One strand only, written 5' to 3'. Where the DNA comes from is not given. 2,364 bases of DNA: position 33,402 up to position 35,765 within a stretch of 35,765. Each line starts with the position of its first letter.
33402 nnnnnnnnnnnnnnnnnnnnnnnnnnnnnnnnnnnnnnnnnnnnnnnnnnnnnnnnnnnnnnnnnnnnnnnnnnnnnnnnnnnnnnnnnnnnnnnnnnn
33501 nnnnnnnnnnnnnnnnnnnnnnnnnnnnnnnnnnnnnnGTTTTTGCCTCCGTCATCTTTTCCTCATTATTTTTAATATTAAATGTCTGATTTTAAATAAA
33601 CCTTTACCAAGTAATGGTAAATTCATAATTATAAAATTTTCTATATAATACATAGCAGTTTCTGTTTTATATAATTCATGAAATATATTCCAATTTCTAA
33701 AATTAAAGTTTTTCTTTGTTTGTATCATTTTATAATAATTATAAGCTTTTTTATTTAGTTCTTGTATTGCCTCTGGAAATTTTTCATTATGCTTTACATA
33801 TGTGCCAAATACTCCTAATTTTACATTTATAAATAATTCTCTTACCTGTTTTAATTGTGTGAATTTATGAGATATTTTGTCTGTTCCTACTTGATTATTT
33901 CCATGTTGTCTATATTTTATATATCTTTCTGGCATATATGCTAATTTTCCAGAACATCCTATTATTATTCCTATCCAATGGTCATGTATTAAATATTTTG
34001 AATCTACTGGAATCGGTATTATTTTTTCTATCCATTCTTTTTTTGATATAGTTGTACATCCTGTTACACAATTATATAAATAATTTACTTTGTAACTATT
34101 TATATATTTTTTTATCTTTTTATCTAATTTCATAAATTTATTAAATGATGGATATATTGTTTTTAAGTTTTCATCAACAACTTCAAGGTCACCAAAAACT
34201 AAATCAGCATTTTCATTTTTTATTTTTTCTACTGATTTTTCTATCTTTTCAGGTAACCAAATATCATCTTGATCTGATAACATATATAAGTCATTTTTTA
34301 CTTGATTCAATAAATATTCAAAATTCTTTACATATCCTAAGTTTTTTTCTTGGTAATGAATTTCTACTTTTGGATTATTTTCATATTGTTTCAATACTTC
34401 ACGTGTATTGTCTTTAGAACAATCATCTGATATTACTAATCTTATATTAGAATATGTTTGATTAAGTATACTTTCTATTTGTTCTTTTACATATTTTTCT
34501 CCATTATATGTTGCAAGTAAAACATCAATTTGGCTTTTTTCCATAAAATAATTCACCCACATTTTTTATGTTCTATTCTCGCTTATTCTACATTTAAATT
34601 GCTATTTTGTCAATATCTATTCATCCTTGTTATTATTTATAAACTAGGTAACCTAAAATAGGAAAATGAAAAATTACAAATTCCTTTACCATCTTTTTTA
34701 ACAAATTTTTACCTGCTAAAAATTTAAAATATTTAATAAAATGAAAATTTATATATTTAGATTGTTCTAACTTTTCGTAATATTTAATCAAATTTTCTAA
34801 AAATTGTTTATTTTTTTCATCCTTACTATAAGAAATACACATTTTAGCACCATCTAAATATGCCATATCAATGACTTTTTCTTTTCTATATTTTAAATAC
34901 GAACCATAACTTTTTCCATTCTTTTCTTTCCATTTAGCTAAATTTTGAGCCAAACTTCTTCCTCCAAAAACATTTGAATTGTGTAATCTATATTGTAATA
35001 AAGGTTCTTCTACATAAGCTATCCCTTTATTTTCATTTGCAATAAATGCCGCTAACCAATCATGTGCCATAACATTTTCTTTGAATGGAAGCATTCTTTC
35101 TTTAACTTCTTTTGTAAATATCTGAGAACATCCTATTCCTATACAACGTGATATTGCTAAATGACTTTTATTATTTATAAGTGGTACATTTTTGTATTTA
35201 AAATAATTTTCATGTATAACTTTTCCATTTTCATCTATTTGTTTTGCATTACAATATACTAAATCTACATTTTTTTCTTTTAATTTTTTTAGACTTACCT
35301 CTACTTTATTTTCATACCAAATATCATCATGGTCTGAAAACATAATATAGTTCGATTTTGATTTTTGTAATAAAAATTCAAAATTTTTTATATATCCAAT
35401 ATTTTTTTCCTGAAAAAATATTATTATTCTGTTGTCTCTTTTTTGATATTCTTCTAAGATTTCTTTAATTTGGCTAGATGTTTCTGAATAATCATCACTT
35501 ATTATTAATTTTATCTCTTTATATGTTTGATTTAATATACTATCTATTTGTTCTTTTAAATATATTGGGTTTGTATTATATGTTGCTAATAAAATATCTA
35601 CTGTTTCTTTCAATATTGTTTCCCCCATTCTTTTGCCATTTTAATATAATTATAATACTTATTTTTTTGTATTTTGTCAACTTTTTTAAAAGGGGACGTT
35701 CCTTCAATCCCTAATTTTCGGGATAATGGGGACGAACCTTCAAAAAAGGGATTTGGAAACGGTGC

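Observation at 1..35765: One co-directional island encodes a rhamnose-type wall polymer and four ChW-anchored exoenzymes, suggesting the polymer is the ChW ligand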

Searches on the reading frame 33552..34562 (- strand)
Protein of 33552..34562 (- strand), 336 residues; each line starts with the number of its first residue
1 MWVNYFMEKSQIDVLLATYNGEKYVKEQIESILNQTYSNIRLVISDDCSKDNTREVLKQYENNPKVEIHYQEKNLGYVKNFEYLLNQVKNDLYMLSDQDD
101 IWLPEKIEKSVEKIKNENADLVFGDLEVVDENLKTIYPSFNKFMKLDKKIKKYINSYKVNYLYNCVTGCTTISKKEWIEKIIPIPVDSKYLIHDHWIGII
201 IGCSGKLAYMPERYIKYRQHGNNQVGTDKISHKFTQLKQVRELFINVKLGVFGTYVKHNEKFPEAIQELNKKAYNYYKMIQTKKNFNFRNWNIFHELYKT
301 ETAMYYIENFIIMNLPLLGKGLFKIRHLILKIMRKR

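Call 6: search_protein_families(library=pfam, proteins=[window:33552-34562:-])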
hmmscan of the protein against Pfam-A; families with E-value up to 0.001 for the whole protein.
window:33552-34562:- (336 aa): 3 families
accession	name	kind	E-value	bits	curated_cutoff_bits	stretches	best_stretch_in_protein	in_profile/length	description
PF00535.33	Glycos_transf_2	-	2.3e-29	102.9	23.3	1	14-179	2-165/168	Glycosyl transferase family 2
PF13641.12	Glyco_tranf_2_3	-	1.6e-12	48.4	27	1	12-128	3-125/230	Glycosyltransferase like family 2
PF10111.15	Glyco_tranf_2_2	-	0.00063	19.8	27.3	0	19-122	9-120/276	Glycosyltransferase like family 2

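Call 31: search_protein_families(library=ncbifam, proteins=[window:33552-34562:-], max_evalue=0.01)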
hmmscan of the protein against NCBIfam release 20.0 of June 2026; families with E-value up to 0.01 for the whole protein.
window:33552-34562:- (336 aa): 17 families
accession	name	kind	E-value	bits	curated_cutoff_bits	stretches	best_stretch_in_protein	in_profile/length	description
NF047683.1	TeichurnBiosyTuaG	equivalog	9.4e-24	84.4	400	1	9-172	5-159/252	teichuronic acid biosynthesis protein TuaG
NF053739.1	GlytfEpsEBac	equivalog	8.5e-16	57.7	450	1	12-128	3-122/265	glycosyltransferase EpsE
TIGR03937.1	PgaC_IcaA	equivalog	9.3e-12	44.6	422.3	1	9-114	44-150/407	poly-beta-1,6-N-acetyl-D-glucosamine synthase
NF050050.1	ProtGlycPglI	equivalog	5.1e-11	42.5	500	1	10-125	2-118/306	GalNAc(5)-diNAcBac-PP-undecaprenol beta-1,3-glucosyltransferase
NF041394.1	GtaseAglG_Halo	equivalog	1e-10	41.4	440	1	11-125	2-118/304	glucosyl-dolichyl phosphate glucuronosyltransferase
NF007482.0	PRK10073.1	equivalog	1.8e-10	40.3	423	1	9-126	5-122/334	glycosyltransferase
TIGR04440.1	glyco_TIGR04440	domain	5.5e-09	36.1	70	1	14-183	4-177/215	TIGR00180 family glycosyltransferase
NF041875.1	EPS_EpsD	equivalog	5.6e-09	35.8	370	1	12-176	1-166/325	exopolysaccharide biosynthesis glycosyltransferase EpsD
NF007453.0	PRK10018.1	equivalog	1e-07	31.9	382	1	9-110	5-107/280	colanic acid biosynthesis glycosyltransferase WcaA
TIGR04017.1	WcaA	equivalog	1.8e-07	31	495.75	1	9-112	4-108/279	colanic acid biosynthesis glycosyltransferase WcaA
TIGR04242.1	nodulat_NodC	equivalog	2.6e-07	30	550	1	10-128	48-170/395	chitooligosaccharide synthase NodC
NF038299.1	EPS_HpsN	equivalog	8.1e-06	25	425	1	11-114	2-105/317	hormogonium polysaccharide biosynthesis glycosyltransferase HpsN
TIGR04182.1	glyco_TIGR04182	equivalog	9.6e-06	25.2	325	1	12-126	2-109/293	S-layer glycoprotein N-glycosyltransferase AglJ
NF038302.1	EPS_HpsE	equivalog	1.2e-05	24.5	300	1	12-77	3-74/307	hormogonium polysaccharide biosynthesis glycosyltransferase HpsE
TIGR03469.1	HpnB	hypoth_equivalog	5e-05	22.5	379.25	1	15-123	49-169/386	hopene-associated glycosyltransferase HpnB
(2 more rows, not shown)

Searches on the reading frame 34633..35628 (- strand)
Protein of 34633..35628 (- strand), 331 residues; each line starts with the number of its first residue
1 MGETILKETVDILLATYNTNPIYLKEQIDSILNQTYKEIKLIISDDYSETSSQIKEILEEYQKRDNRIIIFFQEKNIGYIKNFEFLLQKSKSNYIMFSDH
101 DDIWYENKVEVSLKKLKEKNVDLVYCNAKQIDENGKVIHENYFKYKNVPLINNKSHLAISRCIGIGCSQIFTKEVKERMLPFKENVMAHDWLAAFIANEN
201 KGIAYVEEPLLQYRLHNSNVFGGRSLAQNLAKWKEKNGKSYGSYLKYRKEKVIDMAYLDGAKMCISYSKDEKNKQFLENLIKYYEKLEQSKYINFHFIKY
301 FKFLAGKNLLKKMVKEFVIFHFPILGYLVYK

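Call 6: search_protein_families(library=pfam, proteins=[window:34633-35628:-])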
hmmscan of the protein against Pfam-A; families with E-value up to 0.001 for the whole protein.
window:34633-35628:- (331 aa): 1 family
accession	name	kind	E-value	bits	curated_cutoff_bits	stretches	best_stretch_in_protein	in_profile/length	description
PF00535.33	Glycos_transf_2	-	6.2e-24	85.3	23.3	1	12-171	2-159/168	Glycosyl transferase family 2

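Call 31: search_protein_families(library=ncbifam, proteins=[window:34633-35628:-], max_evalue=0.01)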
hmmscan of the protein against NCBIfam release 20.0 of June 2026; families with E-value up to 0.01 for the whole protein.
window:34633-35628:- (331 aa): 11 families
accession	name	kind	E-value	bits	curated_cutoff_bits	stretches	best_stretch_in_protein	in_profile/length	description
NF047683.1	TeichurnBiosyTuaG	equivalog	2.2e-22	79.9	400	1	7-221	5-211/252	teichuronic acid biosynthesis protein TuaG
NF053739.1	GlytfEpsEBac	equivalog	1.1e-12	47.6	450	1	10-136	3-128/265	glycosyltransferase EpsE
NF007482.0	PRK10073.1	equivalog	4.3e-12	45.7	423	1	8-140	6-134/334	glycosyltransferase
NF050050.1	ProtGlycPglI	equivalog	2.9e-10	40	500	1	10-141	4-131/306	GalNAc(5)-diNAcBac-PP-undecaprenol beta-1,3-glucosyltransferase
NF007453.0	PRK10018.1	equivalog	6.7e-10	39.1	382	1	10-137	8-131/280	colanic acid biosynthesis glycosyltransferase WcaA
TIGR04017.1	WcaA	equivalog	1.2e-09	38.2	495.75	1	9-138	6-131/279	colanic acid biosynthesis glycosyltransferase WcaA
TIGR04242.1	nodulat_NodC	equivalog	1.2e-09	37.6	550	1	8-122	48-162/395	chitooligosaccharide synthase NodC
TIGR03937.1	PgaC_IcaA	equivalog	6.8e-09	35.2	422.3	1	8-119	45-153/407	poly-beta-1,6-N-acetyl-D-glucosamine synthase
NF038299.1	EPS_HpsN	equivalog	1.3e-05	24.3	425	1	10-119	3-109/317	hormogonium polysaccharide biosynthesis glycosyltransferase HpsN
NF041394.1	GtaseAglG_Halo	equivalog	3.5e-05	23.2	440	1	10-118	3-109/304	glucosyl-dolichyl phosphate glucuronosyltransferase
NF041875.1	EPS_EpsD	equivalog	0.0013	18.2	370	1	10-120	1-108/325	exopolysaccharide biosynthesis glycosyltransferase EpsD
